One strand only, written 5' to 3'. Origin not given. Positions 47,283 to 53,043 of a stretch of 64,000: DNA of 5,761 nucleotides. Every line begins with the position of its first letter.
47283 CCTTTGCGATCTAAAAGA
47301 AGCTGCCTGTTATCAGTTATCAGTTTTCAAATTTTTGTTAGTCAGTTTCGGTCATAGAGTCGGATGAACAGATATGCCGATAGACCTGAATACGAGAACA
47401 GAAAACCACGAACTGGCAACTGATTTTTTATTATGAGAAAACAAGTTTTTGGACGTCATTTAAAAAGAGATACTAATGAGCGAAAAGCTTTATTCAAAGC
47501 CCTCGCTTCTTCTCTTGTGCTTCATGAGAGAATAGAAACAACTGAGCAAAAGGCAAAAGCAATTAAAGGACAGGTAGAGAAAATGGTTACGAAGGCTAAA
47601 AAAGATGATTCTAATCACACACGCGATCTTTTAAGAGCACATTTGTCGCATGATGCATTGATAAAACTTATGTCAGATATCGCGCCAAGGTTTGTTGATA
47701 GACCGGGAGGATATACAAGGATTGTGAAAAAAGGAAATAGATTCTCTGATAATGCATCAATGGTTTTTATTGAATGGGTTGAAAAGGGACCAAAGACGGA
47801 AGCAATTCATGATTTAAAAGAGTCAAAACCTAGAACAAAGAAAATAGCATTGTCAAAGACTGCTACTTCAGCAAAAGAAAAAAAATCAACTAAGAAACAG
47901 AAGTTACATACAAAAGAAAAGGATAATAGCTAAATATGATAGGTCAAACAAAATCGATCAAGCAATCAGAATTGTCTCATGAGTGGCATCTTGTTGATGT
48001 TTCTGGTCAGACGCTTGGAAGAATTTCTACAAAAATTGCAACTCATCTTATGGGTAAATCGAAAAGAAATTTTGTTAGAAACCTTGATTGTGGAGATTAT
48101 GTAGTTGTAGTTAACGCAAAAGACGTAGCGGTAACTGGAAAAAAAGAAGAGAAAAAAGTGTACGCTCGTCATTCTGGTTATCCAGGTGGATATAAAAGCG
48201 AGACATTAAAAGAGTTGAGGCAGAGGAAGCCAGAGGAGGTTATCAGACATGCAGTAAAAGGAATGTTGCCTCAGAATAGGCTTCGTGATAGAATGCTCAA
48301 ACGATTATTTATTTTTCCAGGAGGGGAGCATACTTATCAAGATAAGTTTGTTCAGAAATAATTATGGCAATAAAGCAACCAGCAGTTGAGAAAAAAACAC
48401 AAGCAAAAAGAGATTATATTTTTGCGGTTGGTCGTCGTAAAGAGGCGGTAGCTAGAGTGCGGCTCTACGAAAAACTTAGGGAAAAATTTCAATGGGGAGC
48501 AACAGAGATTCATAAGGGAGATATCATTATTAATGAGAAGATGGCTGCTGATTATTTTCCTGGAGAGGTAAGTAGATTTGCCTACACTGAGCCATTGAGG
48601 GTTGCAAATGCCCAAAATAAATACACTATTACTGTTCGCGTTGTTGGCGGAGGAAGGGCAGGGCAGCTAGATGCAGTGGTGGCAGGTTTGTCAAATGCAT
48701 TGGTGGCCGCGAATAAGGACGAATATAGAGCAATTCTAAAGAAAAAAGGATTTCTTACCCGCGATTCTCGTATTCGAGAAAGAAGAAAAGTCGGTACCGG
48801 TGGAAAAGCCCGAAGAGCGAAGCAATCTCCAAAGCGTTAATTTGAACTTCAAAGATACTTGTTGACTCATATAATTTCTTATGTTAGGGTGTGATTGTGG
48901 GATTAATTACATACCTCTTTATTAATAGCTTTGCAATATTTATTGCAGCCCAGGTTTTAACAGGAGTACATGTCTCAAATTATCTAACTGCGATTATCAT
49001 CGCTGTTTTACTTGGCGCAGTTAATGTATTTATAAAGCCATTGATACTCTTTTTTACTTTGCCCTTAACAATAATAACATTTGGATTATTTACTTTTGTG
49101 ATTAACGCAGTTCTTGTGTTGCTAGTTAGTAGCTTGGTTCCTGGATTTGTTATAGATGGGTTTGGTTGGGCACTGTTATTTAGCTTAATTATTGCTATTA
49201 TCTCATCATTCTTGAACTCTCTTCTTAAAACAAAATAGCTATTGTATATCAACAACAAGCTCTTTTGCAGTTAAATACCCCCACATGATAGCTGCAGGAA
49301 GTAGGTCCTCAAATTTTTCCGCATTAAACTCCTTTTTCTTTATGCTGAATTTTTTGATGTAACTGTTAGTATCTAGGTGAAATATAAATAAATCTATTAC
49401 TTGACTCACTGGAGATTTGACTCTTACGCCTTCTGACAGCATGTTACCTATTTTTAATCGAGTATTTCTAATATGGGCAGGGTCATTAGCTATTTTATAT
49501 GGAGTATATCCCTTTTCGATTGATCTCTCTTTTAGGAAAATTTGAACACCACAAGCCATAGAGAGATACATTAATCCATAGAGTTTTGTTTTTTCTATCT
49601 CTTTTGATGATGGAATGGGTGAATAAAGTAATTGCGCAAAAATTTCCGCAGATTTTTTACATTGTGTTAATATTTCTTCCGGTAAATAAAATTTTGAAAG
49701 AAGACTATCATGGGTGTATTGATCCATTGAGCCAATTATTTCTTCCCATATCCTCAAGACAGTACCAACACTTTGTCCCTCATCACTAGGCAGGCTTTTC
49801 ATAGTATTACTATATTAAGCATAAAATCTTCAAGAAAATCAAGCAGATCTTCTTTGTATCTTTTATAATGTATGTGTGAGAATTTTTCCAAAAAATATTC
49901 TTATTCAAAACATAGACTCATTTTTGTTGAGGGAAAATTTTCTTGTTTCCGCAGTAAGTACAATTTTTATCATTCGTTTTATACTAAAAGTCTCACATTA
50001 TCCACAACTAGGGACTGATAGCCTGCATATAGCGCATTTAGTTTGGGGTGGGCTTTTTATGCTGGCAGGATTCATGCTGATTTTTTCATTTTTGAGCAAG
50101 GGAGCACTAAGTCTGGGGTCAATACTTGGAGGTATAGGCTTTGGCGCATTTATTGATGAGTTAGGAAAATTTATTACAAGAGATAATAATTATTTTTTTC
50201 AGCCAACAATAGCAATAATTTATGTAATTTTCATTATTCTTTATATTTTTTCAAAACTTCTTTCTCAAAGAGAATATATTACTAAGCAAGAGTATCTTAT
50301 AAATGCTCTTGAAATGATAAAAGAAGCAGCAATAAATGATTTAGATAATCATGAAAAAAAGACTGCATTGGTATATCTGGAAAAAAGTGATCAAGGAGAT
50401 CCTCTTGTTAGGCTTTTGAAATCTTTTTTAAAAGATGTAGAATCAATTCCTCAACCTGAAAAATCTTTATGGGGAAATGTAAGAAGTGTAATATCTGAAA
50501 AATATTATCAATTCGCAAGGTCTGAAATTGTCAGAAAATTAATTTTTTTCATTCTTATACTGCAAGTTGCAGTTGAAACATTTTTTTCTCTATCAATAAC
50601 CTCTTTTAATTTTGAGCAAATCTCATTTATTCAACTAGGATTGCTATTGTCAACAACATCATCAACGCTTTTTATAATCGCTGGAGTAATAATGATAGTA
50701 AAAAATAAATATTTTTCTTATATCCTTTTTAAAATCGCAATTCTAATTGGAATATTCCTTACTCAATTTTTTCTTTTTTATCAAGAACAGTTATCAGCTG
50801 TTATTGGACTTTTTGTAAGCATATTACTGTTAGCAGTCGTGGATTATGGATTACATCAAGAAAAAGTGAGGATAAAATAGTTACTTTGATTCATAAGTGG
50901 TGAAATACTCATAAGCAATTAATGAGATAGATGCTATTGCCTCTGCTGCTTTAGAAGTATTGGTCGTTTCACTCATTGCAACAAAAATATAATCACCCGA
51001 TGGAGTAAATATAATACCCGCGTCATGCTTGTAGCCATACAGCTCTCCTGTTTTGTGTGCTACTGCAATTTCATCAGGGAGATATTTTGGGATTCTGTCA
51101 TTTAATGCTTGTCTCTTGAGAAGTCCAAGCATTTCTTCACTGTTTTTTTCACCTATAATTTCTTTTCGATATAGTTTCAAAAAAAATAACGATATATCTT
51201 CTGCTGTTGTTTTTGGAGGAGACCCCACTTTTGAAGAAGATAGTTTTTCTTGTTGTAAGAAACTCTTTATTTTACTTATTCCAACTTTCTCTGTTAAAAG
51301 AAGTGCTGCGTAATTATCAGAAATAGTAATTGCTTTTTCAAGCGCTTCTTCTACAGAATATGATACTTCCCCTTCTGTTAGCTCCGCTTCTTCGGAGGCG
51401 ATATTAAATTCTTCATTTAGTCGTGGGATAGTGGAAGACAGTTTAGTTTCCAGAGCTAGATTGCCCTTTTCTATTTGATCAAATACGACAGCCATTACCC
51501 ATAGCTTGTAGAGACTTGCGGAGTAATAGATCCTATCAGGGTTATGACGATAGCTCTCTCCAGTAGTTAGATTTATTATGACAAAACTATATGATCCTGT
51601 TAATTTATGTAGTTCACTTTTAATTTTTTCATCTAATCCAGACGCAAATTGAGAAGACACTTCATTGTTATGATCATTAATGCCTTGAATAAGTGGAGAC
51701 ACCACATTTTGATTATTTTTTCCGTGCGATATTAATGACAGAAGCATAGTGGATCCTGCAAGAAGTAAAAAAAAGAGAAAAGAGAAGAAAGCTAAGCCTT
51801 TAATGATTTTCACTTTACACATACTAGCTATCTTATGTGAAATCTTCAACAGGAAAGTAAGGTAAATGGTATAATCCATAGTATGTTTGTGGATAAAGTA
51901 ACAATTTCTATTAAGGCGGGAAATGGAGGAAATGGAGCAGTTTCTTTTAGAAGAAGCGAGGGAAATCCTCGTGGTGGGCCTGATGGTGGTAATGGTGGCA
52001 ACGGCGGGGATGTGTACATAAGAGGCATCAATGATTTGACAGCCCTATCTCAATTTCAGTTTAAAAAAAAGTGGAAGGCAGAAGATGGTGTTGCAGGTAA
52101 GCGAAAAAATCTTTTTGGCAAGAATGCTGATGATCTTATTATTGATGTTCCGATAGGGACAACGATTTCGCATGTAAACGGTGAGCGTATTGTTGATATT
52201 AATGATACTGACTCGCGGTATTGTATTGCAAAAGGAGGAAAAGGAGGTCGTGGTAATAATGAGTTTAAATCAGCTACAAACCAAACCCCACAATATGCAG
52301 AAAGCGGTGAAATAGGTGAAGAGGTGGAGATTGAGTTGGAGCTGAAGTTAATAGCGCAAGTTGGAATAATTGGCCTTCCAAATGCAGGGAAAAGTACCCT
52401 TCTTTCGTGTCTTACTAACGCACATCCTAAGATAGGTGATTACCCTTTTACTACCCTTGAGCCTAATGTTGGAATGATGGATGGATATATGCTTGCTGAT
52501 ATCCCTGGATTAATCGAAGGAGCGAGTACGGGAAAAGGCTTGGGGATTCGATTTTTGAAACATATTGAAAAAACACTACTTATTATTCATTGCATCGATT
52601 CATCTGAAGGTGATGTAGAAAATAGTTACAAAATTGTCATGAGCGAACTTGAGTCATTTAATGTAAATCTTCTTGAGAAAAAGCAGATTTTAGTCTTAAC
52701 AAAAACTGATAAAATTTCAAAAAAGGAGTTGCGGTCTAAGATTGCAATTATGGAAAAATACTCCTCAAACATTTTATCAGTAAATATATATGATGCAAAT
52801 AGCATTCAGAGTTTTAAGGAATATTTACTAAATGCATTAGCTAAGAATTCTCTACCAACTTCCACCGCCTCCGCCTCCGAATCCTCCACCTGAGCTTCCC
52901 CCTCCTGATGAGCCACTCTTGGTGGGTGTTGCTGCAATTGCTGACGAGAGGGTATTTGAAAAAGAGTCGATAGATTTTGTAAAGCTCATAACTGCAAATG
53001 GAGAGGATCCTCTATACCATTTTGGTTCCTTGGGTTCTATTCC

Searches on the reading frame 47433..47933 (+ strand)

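Call 28: search_protein_families(library=pfam, proteins=[window:47433-47933:+], max_evalue=0.01)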
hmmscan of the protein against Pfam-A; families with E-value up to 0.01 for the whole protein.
window:47433-47933:+ (166 aa): 1 family
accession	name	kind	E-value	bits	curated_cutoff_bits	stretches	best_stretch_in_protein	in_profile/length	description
PF01196.24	Ribosomal_L17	-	1.4e-29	103.3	27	1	20-116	1-97/97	Ribosomal protein L17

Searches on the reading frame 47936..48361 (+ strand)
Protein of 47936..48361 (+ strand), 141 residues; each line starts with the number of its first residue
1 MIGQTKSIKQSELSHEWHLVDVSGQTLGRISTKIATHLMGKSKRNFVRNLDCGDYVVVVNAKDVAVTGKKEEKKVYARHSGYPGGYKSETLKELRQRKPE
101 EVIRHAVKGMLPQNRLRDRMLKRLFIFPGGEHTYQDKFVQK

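Call 28: search_protein_families(library=pfam, proteins=[window:47936-48361:+], max_evalue=0.01)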
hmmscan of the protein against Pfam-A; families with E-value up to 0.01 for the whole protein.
window:47936-48361:+ (141 aa): 1 family
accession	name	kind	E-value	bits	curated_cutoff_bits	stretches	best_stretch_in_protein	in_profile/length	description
PF00572.24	Ribosomal_L13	-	1.7e-46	157.6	23.8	1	15-132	1-118/119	Ribosomal protein L13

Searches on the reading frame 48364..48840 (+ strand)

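Call 28: search_protein_families(library=pfam, proteins=[window:48364-48840:+], max_evalue=0.01)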
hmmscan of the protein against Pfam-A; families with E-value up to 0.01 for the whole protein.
window:48364-48840:+ (158 aa): 1 family
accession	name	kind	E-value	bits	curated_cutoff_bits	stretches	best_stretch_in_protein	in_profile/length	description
PF00380.25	Ribosomal_S9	-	1.2e-31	110.2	22.5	1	23-158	1-121/121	Ribosomal protein S9/S16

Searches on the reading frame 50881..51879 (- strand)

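Call 8: search_protein_families(library=pfam, proteins=[window:50881-51879:-], max_evalue=0.001)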
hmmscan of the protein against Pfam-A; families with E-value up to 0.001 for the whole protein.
window:50881-51879:- (332 aa): 2 families
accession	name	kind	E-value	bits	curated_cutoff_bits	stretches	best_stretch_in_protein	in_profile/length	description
PF13354.11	Beta-lactamase2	-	5e-47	160.5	22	1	98-302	1-213/214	Beta-lactamase enzyme family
PF00768.25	Peptidase_S11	-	1.5e-05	25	27.6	1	96-203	12-119/239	D-alanyl-D-alanine carboxypeptidase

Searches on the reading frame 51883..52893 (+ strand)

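Call 8: search_protein_families(library=pfam, proteins=[window:51883-52893:+], max_evalue=0.001)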
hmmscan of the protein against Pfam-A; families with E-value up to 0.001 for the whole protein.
window:51883-52893:+ (336 aa): 4 families
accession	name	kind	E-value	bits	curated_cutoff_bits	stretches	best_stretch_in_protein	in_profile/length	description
PF01018.28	GTP1_OBG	-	1.1e-53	181.4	27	1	3-156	1-155/155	GTP1/OBG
PF01926.29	MMR_HSR1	-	1.3e-24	87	21.9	1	159-274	1-113/113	50S ribosome-binding GTPase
PF02421.24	FeoB_N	-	1.9e-10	40.9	27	1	159-292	2-132/156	Ferrous iron transport protein B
PF19993.5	DO-GTPase2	-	0.00083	19.5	27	0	160-177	3-20/226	Double-GTPase 2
